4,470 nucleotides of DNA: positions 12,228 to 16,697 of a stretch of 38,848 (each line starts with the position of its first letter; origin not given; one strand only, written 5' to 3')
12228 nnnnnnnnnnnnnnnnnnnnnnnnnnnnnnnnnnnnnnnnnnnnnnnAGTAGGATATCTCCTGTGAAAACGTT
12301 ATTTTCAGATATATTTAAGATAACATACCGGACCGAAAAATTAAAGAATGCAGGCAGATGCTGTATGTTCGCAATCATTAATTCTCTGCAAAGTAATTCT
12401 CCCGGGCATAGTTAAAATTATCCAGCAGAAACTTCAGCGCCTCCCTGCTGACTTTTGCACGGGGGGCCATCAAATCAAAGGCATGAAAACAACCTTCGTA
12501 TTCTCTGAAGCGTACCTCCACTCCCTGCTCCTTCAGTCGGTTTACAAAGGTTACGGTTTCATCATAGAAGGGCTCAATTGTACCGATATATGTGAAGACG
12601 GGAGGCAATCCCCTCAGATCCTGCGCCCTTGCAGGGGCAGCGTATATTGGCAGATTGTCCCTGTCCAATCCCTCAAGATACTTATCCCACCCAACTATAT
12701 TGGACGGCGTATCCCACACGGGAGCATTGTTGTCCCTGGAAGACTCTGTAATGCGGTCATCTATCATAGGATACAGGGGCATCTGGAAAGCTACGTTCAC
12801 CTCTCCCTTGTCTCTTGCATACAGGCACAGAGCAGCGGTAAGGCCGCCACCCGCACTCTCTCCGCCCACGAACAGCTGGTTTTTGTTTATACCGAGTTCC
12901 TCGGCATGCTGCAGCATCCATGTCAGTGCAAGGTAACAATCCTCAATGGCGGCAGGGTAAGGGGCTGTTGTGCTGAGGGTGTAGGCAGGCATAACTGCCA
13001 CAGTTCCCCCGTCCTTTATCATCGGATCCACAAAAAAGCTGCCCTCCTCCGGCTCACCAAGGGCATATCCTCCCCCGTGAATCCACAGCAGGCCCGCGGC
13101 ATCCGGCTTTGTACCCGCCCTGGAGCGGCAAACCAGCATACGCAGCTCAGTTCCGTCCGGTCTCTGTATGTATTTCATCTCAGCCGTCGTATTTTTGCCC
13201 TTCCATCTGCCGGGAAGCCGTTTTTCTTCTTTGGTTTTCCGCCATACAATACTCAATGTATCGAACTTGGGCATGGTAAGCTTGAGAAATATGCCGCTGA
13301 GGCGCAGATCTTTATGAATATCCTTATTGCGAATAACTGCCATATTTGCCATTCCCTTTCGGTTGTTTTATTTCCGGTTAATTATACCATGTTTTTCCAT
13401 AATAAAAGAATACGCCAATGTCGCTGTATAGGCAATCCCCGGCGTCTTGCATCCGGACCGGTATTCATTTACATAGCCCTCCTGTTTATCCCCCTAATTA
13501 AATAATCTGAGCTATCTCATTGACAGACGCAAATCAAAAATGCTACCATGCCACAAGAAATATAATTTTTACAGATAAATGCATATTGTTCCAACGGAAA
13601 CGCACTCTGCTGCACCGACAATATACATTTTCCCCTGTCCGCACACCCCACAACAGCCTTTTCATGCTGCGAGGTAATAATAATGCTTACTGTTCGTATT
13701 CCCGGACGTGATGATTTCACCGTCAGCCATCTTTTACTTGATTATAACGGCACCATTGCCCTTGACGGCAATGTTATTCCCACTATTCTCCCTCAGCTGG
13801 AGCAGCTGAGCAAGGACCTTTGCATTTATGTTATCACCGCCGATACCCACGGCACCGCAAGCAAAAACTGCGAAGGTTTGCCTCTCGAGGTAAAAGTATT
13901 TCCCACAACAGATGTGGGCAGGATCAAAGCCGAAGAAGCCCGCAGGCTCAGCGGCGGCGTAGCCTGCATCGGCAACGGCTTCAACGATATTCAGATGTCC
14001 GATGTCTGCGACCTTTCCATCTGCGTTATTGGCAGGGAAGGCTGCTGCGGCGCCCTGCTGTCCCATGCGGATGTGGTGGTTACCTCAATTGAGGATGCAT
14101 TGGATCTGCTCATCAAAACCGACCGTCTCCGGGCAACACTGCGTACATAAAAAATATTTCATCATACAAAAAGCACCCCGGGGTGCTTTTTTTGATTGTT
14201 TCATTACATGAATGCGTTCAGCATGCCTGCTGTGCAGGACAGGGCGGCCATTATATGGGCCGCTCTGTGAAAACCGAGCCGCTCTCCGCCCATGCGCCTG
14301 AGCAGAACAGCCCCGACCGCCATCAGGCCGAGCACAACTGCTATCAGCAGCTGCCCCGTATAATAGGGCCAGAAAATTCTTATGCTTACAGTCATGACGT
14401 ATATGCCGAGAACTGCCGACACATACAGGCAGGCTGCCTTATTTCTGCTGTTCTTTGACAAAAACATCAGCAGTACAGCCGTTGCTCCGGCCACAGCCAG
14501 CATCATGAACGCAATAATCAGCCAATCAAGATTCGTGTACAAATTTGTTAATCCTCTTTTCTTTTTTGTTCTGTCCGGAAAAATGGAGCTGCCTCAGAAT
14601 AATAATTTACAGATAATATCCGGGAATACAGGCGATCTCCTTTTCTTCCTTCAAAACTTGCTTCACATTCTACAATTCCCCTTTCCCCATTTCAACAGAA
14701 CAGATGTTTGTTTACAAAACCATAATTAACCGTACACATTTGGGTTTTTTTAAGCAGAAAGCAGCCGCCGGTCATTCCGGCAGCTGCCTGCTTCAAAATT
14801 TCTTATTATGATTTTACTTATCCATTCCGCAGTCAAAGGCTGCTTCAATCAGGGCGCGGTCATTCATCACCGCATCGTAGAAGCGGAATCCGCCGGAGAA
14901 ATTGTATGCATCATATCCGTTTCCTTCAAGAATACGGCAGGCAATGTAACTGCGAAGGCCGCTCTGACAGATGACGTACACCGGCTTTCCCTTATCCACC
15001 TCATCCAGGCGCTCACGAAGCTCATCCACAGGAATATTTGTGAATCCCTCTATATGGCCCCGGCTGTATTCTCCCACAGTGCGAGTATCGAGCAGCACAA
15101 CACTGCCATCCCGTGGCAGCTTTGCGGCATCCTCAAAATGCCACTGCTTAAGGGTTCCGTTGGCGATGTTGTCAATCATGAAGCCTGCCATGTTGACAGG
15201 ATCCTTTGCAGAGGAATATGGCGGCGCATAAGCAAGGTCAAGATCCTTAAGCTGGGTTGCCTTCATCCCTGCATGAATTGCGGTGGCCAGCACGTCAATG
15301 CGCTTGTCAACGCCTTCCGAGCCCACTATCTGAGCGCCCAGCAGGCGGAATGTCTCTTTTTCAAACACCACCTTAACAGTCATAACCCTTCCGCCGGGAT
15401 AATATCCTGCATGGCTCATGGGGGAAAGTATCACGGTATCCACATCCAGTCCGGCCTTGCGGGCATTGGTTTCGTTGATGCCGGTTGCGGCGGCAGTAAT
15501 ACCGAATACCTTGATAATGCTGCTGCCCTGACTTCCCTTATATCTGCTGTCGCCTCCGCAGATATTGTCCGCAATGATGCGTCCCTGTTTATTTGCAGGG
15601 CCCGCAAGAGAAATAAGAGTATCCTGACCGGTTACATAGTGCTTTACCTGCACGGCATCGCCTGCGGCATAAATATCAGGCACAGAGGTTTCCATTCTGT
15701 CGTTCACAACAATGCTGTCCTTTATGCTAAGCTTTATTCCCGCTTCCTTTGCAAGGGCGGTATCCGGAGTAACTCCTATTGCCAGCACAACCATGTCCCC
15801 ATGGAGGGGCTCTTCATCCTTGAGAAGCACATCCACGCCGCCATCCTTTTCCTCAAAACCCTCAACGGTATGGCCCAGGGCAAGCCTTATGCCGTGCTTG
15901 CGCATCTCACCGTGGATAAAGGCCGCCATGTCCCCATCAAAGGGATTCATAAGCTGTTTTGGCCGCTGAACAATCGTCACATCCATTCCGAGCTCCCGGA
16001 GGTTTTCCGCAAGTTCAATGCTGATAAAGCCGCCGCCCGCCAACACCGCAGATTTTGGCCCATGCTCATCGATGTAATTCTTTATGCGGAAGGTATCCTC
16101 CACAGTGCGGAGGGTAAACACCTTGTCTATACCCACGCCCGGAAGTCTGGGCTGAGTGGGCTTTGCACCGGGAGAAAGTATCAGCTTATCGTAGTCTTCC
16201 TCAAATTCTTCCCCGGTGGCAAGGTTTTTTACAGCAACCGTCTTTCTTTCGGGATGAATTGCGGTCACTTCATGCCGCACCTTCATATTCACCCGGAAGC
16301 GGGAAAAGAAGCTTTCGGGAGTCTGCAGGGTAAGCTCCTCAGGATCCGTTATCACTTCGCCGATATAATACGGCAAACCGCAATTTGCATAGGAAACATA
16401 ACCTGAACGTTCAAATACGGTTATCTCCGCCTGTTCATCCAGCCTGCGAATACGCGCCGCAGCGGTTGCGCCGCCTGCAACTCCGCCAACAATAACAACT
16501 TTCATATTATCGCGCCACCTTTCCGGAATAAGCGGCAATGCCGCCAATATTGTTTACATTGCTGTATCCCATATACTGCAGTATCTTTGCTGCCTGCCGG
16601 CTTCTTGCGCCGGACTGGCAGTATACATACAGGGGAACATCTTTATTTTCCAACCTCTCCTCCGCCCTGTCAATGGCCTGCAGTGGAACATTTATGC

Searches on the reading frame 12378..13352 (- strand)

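Call 3: search_protein_families(library=pfam, proteins=[window:12378-13352:-], max_evalue=0.01)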
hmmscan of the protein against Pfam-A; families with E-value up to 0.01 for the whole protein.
window:12378-13352:- (324 aa): 4 families
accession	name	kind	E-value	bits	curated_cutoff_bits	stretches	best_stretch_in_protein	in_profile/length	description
PF07859.19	Abhydrolase_3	-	2.4e-52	178.2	25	1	88-292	1-208/210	alpha/beta hydrolase fold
PF20434.5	BD-FAE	-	2e-17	63.9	26.8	1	87-180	15-111/215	BD-FAE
PF00135.34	COesterase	-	1.3e-06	28.1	27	1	87-184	105-209/515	Carboxylesterase family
PF00326.27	Peptidase_S9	-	0.00022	21.2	22.6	1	136-314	45-211/213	Prolyl oligopeptidase family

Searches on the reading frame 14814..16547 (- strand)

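Call 67: search_protein_families(library=pfam, proteins=[window:14814-16547:-], max_evalue=0.0001)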
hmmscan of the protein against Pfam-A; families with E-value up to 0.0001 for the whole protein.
window:14814-16547:- (577 aa): 5 families
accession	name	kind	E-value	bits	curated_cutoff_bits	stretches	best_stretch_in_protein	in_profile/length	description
PF07992.20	Pyr_redox_2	-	6.4e-63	213.3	26.1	1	15-309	1-278/291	Pyridine nucleotide-disulphide oxidoreductase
PF00070.33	Pyr_redox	-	1.8e-17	64.1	22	1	167-244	2-81/82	Pyridine nucleotide-disulphide oxidoreductase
PF02852.28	Pyr_redox_dim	-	2.3e-16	60.4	25.3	1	346-447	5-105/110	Pyridine nucleotide-disulphide oxidoreductase, dimerisation domain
PF00581.25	Rhodanese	-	1.4e-14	54.8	22.2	1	472-555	3-97/102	Rhodanese-like domain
PF13738.12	Pyr_redox_3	-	1.4e-10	41.4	30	1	82-296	92-305/305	Pyridine nucleotide-disulphide oxidoreductase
